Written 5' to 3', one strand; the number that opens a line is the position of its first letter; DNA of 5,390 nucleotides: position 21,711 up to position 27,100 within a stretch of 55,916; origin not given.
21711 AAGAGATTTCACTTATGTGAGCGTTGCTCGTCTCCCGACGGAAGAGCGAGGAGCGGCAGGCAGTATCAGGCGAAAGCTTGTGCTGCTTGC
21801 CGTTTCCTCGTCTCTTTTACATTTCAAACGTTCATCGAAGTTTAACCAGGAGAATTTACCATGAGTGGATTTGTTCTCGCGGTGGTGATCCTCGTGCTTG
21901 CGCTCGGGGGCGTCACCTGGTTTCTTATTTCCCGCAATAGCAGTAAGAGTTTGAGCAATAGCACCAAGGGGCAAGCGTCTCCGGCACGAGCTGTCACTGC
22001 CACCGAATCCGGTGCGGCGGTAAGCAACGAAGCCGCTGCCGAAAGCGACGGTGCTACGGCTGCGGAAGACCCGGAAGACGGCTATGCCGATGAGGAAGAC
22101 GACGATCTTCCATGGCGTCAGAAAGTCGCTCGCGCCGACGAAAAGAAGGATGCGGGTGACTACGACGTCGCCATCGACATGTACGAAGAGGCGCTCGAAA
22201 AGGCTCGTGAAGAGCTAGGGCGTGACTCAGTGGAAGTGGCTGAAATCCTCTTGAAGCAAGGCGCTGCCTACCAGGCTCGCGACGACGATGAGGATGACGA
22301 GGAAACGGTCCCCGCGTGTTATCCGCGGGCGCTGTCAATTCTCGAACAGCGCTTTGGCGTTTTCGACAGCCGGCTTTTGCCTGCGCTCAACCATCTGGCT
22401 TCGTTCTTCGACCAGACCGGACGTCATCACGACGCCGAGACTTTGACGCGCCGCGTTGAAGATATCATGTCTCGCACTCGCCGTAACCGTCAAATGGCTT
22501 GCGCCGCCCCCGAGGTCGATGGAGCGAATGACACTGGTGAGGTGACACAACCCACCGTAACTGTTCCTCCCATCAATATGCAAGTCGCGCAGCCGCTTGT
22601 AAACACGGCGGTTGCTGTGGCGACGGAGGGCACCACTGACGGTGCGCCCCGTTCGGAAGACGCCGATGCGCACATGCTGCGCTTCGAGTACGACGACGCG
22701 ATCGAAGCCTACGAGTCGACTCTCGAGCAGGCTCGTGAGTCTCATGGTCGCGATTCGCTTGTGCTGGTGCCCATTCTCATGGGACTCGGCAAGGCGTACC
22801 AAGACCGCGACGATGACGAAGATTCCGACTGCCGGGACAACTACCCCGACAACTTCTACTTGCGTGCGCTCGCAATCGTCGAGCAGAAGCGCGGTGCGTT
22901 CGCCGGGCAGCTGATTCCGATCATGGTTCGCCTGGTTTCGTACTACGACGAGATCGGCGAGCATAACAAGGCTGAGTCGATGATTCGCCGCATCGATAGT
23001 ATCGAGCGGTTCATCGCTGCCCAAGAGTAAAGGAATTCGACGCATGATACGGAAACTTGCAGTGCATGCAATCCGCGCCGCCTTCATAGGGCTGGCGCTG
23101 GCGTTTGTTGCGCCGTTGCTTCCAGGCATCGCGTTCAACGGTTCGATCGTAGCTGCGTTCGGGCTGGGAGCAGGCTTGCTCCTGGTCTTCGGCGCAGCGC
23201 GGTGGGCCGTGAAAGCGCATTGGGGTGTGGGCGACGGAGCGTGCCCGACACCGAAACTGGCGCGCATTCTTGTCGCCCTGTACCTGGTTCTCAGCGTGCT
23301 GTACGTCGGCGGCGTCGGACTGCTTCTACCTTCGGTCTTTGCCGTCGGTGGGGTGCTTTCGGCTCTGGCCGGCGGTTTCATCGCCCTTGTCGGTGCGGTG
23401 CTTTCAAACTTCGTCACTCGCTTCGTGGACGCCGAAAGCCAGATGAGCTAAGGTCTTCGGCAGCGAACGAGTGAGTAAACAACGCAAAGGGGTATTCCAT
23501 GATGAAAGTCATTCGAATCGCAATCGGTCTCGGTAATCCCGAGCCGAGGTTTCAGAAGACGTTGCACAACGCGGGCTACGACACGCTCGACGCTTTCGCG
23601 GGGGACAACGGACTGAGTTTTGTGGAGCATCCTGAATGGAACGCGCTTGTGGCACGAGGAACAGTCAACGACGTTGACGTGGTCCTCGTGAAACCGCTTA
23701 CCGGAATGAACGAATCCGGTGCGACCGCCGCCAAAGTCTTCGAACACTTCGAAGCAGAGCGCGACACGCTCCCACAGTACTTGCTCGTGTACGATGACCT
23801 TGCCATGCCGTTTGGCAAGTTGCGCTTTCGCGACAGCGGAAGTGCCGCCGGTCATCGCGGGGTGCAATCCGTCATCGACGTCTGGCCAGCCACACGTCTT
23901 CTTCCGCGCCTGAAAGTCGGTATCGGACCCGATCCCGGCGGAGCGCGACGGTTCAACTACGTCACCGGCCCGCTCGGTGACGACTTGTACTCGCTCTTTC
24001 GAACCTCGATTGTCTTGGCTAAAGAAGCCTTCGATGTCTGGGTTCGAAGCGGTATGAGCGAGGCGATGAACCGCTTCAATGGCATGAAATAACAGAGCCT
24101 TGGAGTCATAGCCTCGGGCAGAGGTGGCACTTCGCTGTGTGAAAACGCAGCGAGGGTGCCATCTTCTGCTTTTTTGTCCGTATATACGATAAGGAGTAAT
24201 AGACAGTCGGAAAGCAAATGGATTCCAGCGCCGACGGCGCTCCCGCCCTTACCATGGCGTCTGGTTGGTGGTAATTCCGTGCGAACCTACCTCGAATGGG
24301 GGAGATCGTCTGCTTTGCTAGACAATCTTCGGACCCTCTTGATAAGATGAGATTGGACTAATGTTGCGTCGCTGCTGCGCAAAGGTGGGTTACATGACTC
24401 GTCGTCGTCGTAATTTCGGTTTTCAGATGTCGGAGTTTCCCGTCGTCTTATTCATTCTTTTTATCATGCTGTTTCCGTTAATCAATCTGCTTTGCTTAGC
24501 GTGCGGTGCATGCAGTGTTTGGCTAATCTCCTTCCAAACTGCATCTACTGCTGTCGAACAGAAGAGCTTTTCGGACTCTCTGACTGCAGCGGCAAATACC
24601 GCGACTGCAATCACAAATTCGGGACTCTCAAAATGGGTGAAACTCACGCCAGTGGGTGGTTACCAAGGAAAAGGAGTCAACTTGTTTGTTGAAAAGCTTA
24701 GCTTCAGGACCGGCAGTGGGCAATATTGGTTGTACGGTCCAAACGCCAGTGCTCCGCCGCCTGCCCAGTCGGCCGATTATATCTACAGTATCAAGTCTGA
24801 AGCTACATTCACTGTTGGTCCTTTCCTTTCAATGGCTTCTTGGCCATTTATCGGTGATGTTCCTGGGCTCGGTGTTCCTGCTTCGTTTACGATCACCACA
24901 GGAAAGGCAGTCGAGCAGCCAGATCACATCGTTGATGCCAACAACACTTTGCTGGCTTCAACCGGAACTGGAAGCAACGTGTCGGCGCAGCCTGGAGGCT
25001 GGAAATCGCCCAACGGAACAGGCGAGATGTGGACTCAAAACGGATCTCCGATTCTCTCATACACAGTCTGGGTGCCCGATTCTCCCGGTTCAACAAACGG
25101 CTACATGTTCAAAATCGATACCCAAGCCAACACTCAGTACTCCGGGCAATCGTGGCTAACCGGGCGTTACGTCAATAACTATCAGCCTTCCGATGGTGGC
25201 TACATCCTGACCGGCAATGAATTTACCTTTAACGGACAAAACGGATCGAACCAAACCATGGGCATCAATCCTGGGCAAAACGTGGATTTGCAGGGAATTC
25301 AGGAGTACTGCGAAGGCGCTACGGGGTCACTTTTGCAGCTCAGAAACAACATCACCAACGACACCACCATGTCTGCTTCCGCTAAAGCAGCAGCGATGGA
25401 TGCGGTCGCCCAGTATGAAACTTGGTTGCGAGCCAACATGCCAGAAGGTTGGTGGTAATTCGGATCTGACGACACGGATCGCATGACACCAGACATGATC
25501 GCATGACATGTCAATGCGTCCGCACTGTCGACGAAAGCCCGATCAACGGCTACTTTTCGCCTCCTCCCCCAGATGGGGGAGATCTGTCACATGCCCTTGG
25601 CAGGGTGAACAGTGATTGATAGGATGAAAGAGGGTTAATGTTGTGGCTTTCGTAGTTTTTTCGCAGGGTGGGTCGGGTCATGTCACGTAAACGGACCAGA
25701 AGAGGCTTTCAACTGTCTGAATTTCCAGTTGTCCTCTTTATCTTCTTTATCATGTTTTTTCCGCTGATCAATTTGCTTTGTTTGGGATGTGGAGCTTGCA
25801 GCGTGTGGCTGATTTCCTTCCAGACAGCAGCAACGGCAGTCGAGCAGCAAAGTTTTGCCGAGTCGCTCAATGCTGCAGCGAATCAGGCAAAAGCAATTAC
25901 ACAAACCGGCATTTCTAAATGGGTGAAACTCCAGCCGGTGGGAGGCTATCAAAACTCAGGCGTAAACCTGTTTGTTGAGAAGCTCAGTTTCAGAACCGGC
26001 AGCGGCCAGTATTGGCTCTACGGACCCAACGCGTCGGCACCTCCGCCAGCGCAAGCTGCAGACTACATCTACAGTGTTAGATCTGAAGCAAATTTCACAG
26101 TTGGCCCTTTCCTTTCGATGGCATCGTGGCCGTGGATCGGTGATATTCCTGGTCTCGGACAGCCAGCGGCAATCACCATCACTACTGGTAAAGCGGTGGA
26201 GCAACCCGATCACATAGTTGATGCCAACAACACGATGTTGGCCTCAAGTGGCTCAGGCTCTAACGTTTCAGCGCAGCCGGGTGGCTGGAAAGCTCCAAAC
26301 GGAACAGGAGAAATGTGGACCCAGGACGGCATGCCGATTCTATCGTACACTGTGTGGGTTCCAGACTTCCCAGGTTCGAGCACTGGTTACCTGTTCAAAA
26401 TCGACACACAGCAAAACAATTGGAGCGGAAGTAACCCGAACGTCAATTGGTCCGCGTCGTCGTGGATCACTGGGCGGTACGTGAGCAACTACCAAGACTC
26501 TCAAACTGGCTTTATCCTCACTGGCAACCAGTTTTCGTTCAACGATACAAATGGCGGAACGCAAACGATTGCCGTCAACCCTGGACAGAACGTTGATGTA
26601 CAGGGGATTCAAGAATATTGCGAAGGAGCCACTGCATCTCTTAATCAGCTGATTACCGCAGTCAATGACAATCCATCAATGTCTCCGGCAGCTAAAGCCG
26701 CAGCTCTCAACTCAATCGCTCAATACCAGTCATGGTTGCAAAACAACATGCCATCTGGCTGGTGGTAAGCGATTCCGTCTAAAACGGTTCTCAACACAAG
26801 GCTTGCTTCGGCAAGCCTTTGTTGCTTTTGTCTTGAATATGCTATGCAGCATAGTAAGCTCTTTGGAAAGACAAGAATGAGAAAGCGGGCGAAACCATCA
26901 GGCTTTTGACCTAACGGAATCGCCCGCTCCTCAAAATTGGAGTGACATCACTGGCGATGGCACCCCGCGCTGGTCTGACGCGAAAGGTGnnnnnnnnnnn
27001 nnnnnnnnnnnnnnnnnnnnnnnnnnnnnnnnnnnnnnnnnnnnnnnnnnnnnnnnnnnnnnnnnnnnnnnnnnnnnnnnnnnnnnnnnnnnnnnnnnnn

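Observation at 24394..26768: Tandem paralogs with TadE-like prepilin leaders and a conserved GWW C-terminus, without pilus machinery nearby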

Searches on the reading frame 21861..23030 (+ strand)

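Call 9: search_protein_families(library=pfam, proteins=[window:21861-23030:+], max_evalue=0.001)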
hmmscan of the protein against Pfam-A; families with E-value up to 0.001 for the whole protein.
window:21861-23030:+ (389 aa): 8 families
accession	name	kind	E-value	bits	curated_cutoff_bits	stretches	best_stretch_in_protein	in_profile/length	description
PF13424.12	TPR_12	-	2.4e-22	79.4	30.1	2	98-144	16-62/77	Tetratricopeptide repeat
PF24885.1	TPR_NPHP3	-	4.5e-08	33.2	100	0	151-212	161-222/239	Nephrocystin-3 TPR domain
PF13374.12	TPR_10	-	7.8e-06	26.2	27.5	0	97-123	14-40/42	Tetratricopeptide repeat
PF13181.12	TPR_8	-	1.4e-05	25.3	25.7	0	92-113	8-29/34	Tetratricopeptide repeat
PF13428.12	TPR_14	-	2.4e-05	25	23.5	0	89-116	5-32/44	Tetratricopeptide repeat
PF13176.12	TPR_7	-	7.9e-05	22.9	27.9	0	98-120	12-34/36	Tetratricopeptide repeat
PF07719.23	TPR_2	-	0.0001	22.6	27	0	97-115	13-31/34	Tetratricopeptide repeat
PF00515.34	TPR_1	-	0.00011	22.3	27.8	0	270-290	10-30/34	Tetratricopeptide repeat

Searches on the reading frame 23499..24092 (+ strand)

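Call 9: search_protein_families(library=pfam, proteins=[window:23499-24092:+], max_evalue=0.001)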
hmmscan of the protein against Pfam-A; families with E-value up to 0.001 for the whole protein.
window:23499-24092:+ (197 aa): 1 family
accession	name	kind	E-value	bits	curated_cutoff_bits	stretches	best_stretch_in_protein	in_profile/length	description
PF01195.25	Pept_tRNA_hydro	-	3.9e-39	134.8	27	1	8-194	2-183/183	Peptidyl-tRNA hydrolase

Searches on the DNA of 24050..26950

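Call 81: search_rna_families(source=window, start=24050, end=26950, threshold=evalue, max_evalue=1)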
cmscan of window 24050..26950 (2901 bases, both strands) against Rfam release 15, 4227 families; matches with E-value up to 1: 1.
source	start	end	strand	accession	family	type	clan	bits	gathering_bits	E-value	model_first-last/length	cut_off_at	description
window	24639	24679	+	RF01696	Chlorobi-1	Gene; sRNA;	-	17.2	50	0.26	1-67/67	no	Chlorobi-1 RNA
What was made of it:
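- Tried and rejected: Rfam on the locus gave only a sub-threshold chance hit (call 81), so a structured RNA in the leaders was rejected.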
